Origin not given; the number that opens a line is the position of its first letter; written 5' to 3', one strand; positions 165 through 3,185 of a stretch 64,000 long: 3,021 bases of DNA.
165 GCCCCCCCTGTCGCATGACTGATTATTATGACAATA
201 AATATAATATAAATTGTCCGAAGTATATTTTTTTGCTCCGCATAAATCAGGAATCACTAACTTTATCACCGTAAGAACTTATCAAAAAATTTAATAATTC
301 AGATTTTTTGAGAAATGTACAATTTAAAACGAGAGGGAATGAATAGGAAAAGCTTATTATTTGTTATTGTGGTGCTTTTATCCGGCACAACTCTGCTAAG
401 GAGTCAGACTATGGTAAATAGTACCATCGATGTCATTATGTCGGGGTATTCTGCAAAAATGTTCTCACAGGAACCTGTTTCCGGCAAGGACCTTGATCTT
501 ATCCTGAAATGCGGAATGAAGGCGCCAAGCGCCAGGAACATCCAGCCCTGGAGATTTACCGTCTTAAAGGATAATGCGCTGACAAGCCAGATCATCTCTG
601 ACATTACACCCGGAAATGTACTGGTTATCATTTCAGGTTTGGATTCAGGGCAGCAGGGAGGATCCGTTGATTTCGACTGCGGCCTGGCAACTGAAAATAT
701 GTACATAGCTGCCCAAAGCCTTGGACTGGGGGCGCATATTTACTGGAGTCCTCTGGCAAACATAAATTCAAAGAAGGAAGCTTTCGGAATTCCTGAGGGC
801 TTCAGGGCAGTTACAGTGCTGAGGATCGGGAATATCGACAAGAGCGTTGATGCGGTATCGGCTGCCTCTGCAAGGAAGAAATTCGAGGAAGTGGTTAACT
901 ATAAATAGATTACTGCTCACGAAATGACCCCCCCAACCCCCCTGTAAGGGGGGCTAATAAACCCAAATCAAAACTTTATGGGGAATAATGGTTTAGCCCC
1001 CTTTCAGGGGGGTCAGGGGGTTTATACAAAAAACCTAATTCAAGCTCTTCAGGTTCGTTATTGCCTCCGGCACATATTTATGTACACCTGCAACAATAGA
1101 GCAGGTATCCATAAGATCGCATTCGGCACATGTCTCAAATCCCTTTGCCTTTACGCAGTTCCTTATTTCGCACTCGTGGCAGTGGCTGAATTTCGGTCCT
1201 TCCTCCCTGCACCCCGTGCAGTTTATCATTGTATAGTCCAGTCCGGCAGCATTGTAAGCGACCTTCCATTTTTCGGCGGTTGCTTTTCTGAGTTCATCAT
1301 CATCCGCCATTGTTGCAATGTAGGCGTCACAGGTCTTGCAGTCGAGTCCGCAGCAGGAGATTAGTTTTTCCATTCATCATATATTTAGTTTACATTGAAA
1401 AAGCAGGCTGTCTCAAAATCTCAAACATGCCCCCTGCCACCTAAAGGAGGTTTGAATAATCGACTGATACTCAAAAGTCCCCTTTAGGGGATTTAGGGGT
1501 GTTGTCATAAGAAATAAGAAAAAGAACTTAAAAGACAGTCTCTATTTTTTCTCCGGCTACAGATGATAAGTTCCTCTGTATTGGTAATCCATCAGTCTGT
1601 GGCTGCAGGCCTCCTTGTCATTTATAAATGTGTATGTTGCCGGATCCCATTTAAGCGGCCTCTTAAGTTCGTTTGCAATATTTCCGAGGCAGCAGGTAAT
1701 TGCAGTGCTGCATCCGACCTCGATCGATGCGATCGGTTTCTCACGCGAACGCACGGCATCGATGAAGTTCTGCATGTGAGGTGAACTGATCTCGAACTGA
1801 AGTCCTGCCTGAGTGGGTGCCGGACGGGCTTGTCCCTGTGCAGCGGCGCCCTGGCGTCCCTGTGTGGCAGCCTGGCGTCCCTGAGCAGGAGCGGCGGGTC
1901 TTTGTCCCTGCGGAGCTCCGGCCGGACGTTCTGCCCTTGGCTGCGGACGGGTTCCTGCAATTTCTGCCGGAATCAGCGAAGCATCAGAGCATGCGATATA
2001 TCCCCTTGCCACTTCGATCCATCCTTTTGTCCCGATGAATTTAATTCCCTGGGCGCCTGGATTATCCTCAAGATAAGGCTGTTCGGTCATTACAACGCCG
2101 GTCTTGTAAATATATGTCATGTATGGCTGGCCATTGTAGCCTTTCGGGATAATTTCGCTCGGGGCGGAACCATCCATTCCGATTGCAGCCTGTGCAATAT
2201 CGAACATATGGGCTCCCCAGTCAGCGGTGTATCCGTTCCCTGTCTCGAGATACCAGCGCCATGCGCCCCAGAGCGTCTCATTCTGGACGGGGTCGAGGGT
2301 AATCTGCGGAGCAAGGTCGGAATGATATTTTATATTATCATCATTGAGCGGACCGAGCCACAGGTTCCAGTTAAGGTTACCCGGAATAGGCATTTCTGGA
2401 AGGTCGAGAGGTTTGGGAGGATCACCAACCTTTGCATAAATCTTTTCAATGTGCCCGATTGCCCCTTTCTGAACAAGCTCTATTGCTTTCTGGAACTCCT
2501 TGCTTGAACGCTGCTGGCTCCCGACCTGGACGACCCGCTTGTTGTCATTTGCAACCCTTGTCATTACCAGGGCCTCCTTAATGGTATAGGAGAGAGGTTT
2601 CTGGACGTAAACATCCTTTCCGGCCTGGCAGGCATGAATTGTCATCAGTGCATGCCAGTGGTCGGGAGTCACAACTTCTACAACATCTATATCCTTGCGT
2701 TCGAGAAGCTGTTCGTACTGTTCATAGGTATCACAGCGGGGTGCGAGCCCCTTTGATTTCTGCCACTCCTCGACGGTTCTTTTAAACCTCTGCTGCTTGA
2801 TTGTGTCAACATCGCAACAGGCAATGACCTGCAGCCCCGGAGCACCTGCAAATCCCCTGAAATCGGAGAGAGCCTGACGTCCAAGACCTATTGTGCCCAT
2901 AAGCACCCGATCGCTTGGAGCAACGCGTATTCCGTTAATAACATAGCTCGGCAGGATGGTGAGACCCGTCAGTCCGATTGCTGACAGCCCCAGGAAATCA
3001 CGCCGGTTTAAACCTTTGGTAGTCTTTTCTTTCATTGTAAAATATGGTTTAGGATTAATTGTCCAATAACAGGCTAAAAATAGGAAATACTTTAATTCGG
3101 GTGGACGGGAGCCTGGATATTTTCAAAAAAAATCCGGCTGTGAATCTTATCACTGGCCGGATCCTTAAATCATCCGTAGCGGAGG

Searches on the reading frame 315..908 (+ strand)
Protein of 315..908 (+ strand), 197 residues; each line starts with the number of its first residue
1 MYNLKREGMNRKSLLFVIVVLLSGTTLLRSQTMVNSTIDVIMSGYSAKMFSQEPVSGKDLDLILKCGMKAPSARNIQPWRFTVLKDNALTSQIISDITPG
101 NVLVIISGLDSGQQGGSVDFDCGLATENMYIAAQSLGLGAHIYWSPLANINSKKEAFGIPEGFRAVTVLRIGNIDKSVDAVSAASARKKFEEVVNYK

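Call 83: search_protein_families(library=pfam, proteins=[window:315-908:+], max_evalue=0.001)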
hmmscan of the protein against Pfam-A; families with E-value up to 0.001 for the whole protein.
window:315-908:+ (197 aa): 2 families
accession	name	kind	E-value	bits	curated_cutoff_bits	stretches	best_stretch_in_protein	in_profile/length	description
PF00881.29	Nitroreductase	-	3.4e-15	57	23.5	2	45-89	5-49/167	Nitroreductase family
PF14512.11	TM1586_NiRdase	-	7.9e-09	35.9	27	1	57-90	157-190/215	Putative TM nitroreductase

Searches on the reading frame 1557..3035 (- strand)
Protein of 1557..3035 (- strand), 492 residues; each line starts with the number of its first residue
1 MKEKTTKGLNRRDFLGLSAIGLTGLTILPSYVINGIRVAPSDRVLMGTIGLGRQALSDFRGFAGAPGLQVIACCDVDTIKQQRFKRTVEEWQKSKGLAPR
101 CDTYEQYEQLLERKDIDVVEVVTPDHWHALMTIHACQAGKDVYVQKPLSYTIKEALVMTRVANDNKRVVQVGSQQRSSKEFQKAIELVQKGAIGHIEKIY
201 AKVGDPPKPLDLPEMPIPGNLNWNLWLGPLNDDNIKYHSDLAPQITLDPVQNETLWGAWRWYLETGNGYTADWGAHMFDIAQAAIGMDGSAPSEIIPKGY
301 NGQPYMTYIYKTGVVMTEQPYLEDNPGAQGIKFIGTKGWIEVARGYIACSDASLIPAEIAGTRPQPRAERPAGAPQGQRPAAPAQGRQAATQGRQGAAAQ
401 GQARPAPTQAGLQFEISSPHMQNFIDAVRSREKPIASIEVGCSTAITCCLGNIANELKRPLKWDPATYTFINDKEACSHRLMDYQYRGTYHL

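Call 83: search_protein_families(library=pfam, proteins=[window:1557-3035:-], max_evalue=0.001)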
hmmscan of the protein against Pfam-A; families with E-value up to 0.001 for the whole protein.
window:1557-3035:- (492 aa): 3 families
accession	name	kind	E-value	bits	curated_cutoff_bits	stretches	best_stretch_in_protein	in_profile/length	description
PF01408.29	GFO_IDH_MocA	-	4.2e-14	53.7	24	1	47-172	4-119/120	Oxidoreductase family, NAD-binding Rossmann fold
PF19051.5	GFO_IDH_MocA_C2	-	2.7e-11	43.9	23.3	1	417-491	181-253/254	Oxidoreductase family, C-terminal alpha/beta domain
PF22725.1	GFO_IDH_MocA_C3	-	3.9e-05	24.1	27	0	257-286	33-62/124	GFO/IDH/MocA C-terminal domain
